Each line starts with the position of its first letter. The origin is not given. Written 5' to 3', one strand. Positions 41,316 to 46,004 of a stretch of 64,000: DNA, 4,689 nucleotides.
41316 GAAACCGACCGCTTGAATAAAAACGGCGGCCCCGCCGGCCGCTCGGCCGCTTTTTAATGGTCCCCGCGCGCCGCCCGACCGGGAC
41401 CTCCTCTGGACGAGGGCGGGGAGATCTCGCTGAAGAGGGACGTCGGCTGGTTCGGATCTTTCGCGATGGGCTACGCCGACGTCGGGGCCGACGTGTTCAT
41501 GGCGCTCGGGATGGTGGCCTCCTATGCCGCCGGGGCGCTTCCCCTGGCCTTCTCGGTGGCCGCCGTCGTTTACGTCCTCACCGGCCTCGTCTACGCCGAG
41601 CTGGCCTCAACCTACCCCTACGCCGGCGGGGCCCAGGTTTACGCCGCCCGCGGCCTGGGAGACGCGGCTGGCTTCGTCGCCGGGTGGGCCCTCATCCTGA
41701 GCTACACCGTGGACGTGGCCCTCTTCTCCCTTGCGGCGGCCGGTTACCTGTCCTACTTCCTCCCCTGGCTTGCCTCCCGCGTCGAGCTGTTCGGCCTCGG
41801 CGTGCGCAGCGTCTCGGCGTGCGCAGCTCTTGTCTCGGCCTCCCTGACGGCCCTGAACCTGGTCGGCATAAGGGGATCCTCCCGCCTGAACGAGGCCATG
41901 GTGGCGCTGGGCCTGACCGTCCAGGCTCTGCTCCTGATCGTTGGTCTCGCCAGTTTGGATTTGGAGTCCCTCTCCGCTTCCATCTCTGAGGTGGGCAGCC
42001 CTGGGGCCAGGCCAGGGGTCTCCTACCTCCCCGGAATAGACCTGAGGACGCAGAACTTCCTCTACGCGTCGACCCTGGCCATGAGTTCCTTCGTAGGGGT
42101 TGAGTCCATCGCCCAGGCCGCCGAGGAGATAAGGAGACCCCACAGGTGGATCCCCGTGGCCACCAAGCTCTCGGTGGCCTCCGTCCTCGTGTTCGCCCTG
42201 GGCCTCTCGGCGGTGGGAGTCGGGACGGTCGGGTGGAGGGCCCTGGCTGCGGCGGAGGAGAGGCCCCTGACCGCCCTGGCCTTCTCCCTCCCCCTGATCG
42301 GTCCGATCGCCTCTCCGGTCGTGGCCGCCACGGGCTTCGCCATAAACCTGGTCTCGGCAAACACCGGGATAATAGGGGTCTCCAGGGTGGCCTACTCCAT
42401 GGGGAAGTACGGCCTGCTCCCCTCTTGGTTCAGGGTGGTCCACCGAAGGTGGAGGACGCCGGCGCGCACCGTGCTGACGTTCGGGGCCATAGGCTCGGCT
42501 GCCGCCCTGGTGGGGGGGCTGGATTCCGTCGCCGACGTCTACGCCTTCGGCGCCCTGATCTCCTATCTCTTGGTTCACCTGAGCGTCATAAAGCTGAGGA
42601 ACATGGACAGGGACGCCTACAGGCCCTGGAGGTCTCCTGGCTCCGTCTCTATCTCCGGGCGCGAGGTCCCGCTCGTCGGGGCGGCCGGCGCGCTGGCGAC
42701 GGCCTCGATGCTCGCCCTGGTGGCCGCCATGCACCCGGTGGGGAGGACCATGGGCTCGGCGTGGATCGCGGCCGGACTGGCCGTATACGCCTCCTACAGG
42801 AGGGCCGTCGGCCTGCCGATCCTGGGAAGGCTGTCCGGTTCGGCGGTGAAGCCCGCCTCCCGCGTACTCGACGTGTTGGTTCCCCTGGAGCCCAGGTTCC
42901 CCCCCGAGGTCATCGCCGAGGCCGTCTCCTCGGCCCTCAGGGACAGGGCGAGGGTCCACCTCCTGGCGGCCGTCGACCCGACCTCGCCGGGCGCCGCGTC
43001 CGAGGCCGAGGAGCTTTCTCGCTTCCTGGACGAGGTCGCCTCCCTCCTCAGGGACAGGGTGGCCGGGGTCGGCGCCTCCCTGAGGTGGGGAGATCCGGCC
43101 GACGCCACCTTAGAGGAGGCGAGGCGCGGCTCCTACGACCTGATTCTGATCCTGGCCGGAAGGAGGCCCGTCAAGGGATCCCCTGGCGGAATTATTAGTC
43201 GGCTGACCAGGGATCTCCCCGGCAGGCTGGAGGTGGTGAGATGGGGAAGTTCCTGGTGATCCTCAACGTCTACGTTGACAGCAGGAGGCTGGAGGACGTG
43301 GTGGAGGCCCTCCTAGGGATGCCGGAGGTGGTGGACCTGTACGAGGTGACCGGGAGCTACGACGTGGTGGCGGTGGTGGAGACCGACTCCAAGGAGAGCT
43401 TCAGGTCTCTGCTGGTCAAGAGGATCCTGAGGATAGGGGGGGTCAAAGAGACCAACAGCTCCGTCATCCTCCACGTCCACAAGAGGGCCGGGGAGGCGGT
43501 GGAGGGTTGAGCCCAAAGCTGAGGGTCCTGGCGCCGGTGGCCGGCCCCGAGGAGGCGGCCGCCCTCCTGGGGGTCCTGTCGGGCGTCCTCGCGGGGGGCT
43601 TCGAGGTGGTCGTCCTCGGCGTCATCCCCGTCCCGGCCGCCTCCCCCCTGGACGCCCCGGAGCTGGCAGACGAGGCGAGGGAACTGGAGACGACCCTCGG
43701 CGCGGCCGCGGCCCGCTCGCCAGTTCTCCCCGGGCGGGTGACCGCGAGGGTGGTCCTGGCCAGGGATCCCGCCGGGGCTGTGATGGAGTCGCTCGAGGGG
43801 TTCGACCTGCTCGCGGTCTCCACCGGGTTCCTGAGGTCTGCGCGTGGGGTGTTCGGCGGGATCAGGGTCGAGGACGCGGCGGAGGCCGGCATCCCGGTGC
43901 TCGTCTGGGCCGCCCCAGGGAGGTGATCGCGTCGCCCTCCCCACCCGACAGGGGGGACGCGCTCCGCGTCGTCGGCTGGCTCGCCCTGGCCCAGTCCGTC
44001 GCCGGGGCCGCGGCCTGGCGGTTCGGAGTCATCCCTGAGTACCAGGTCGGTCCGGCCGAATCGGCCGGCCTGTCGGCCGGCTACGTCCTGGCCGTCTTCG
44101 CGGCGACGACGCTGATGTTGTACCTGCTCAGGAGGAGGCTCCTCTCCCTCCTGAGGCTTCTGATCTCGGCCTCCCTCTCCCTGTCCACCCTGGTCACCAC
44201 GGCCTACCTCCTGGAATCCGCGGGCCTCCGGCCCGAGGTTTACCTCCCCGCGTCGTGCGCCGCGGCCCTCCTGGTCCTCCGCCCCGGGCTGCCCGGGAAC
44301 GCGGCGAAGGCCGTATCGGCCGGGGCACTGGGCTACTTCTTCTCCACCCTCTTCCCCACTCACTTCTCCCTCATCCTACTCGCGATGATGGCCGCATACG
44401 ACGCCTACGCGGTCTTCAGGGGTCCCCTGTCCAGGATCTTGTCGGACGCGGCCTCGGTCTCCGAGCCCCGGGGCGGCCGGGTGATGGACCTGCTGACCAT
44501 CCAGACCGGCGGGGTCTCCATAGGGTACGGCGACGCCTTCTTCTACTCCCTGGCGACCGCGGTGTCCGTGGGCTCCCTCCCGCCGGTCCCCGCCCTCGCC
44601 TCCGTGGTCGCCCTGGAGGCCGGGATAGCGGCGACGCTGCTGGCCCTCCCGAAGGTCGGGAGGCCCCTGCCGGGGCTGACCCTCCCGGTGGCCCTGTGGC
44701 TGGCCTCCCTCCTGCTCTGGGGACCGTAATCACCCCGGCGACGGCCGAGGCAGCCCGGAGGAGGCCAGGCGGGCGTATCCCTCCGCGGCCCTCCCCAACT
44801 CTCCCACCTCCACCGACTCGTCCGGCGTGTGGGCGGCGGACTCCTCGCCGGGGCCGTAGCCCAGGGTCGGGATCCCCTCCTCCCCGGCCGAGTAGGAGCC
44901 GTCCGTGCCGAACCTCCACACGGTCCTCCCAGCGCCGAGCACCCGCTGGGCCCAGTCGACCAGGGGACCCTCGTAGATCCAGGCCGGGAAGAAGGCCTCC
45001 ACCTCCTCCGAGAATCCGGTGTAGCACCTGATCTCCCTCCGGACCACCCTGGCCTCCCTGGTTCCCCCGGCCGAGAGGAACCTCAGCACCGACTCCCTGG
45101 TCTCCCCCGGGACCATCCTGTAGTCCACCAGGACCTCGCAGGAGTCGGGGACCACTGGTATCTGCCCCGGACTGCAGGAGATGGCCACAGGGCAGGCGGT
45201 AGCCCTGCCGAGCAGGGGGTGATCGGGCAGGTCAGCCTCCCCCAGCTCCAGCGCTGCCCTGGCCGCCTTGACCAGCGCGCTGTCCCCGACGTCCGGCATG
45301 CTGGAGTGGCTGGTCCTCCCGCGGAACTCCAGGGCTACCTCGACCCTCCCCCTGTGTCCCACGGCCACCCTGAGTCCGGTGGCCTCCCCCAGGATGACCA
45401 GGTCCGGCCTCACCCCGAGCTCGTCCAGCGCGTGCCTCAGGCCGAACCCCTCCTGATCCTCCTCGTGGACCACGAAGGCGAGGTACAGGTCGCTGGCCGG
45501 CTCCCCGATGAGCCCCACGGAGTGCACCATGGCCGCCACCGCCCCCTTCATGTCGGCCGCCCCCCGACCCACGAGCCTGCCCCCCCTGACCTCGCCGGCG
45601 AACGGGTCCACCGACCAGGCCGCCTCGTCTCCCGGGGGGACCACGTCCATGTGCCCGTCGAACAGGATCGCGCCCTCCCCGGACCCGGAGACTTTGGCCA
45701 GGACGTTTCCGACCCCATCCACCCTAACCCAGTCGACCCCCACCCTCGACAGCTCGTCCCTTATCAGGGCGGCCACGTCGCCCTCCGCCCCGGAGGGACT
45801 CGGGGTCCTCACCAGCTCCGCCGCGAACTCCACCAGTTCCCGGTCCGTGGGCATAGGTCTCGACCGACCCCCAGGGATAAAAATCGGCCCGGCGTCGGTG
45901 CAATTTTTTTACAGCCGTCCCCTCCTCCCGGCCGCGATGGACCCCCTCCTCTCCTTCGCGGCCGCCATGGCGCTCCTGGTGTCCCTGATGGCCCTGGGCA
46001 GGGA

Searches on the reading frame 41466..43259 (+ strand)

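Call 8: search_protein_families(library=ncbifam, proteins=[window:41466-43259:+], max_evalue=0.00001)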
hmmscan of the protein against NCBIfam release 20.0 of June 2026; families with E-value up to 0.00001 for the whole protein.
window:41466-43259:+ (597 aa): 20 families
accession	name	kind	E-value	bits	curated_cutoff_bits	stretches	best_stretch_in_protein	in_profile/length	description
TIGR00909.1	2A0306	subfamily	1.2e-56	192.5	556.8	1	6-442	19-427/429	amino acid transporter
NF053761.1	BrChAATpBcaP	equivalog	4.5e-43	147.9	690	1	6-446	38-453/460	branched-chain amino acid transporter BcaP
TIGR00906.1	2A0303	subfamily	3.1e-35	121.6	681.7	1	6-386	47-435/602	cationic amino acid transport permease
TIGR00908.1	2A0305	equivalog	5.1e-30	104.7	381.75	1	25-413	42-404/442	ethanolamine permease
NF008466.1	PRK11357.1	equivalog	7.1e-16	58.2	800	1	5-445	23-436/446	fructoselysine/psicoselysine transporter FrlA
TIGR00905.1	2A0302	subfamily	2.6e-15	56.2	409.05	1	6-445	23-436/473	basic amino acid/polyamine antiporter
TIGR00911.1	2A0308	subfamily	4e-15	55.3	701.8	1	27-389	85-428/505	L-type amino acid transporter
NF008484.0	PRK11387.1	equivalog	1.8e-11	43.7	716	1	6-366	30-371/471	S-methylmethionine permease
TIGR01773.1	GABAperm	equivalog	3.8e-11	42.4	678.1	1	6-378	28-386/452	GABA permease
TIGR03813.2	Gln_GABA_anti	equivalog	6.6e-11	41.8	650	1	28-433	36-434/479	glutamine/gamma-aminobutyrate antiporter GadC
TIGR00913.1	2A0310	subfamily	9.6e-10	37.8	578.7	1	8-348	20-355/480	amino acid permease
NF040513.1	antiport_TyrP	equivalog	9.4e-09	34.5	630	1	29-391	37-397/465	tyrosine-tyramine antiporter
NF008245.0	PRK11021.1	equivalog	1.6e-08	34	284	1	6-351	22-335/419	L-methionine/branched-chain amino acid transporter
TIGR03810.1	arg_ornith_anti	equivalog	2.3e-08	33.2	591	1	6-335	17-330/468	arginine-ornithine antiporter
NF007602.0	PRK10249.1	equivalog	5.6e-08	32.2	851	1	6-368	37-374/458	phenylalanine transporter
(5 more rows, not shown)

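Call 9: search_protein_families(library=pfam, proteins=[window:41466-43259:+], max_evalue=0.00001)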
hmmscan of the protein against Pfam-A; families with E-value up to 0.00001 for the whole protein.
window:41466-43259:+ (597 aa): 2 families
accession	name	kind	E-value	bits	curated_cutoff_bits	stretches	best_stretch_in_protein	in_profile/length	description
PF13520.12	AA_permease_2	-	4.5e-38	131.7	27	1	10-436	19-420/427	Amino acid permease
PF00324.27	AA_permease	-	3.7e-33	115.4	24.6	1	7-379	12-383/470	Amino acid permease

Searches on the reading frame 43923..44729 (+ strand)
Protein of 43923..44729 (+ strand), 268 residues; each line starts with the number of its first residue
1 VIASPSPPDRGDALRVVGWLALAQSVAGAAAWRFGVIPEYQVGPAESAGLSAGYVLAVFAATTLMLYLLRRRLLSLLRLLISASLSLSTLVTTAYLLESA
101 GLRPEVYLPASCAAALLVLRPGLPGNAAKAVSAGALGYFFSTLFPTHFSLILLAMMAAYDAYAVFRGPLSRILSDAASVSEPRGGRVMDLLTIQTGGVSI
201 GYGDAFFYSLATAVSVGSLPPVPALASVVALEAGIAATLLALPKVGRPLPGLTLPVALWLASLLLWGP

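Call 80: search_protein_families(library=pfam, proteins=[window:43923-44729:+], max_evalue=0.0001)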
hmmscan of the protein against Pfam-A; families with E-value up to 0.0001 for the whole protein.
window:43923-44729:+ (268 aa): 1 family
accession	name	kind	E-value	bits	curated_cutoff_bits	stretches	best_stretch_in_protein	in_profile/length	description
PF01080.22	Presenilin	-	3e-05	23.4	34.3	0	195-258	329-392/408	Presenilin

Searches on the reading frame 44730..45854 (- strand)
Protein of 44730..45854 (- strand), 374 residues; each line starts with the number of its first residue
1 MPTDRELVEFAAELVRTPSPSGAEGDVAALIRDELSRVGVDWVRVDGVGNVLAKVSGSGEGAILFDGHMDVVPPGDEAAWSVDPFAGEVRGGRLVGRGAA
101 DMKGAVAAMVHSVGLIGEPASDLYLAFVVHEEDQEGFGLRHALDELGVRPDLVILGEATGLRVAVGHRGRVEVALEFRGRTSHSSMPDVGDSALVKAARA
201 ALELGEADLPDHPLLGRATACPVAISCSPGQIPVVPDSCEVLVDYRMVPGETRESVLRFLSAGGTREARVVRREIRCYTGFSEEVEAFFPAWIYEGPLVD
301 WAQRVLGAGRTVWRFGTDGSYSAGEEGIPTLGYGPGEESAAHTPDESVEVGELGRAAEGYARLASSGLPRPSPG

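Call 80: search_protein_families(library=pfam, proteins=[window:44730-45854:-], max_evalue=0.0001)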
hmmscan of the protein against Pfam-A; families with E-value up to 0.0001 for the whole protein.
window:44730-45854:- (374 aa): 2 families
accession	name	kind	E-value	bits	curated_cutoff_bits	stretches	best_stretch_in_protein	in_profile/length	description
PF01546.33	Peptidase_M20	-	3.5e-27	96.1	24.6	1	64-364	1-204/206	Peptidase family M20/M25/M40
PF07687.19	M20_dimer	-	9e-14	51.8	21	1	165-258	1-93/107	Peptidase dimerisation domain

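Call 81: search_protein_families(library=ncbifam, proteins=[window:44730-45854:-], max_evalue=1e-10)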
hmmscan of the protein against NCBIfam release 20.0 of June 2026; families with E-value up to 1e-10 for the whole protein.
window:44730-45854:- (374 aa): 37 families (the best 25 are shown)
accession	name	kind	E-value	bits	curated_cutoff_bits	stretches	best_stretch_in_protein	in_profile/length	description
NF009555.0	PRK13004.1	equivalog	2.6e-90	303.2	321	1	5-365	15-393/399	YgeY family selenium metabolism-linked hydrolase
TIGR03526.1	selenium_YgeY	hypoth_equivalog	1.4e-70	238.2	321.5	1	5-363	13-389/395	YgeY family selenium metabolism-linked hydrolase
NF006399.0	PRK08651.1-2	equivalog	2.5e-53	181.5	381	1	4-357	3-394/405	succinyl-diaminopimelate desuccinylase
TIGR01910.1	DapE-ArgE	subfamily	4.8e-51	174.1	217.6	1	8-353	1-367/373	ArgE/DapE family deacylase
TIGR01892.1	AcOrn-deacetyl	equivalog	6.6e-43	147.1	297.7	1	13-358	5-359/365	acetylornithine deacetylase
NF005710.0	PRK07522.1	subfamily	1.8e-41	142.6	412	1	13-362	16-383/391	acetylornithine deacetylase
NF006400.0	PRK08651.1-3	equivalog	4e-40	137.9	374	1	51-365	75-404/410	succinyl-diaminopimelate desuccinylase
TIGR01900.1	dapE-gram_pos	equivalog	3.6e-36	124.8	304.2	1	5-359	3-345/351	succinyl-diaminopimelate desuccinylase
NF009557.0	PRK13009.1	equivalog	4.5e-36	124.8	284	1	6-265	4-277/377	succinyl-diaminopimelate desuccinylase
NF006365.0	PRK08588.1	subfamily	6.5e-33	114.6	289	1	6-260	8-271/383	succinyl-diaminopimelate desuccinylase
NF003474.0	PRK05111.1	equivalog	1.7e-30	106.2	460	1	47-196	60-208/383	acetylornithine deacetylase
NF003367.0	PRK04443.1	equivalog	1.8e-30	106.5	363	1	4-227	6-215/349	[LysW]-lysine hydrolase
NF006402.0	PRK08651.1-5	equivalog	1.5e-29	103.1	369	1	7-358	5-358/369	succinyl-diaminopimelate desuccinylase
TIGR01246.1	dapE_proteo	equivalog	4e-28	98.5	361.8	1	8-256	2-264/370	succinyl-diaminopimelate desuccinylase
NF009558.0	PRK13013.1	equivalog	2e-27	95.9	428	1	6-223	17-253/429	acetylornithine deacetylase/succinyl-diaminopimelate desuccinylase family protein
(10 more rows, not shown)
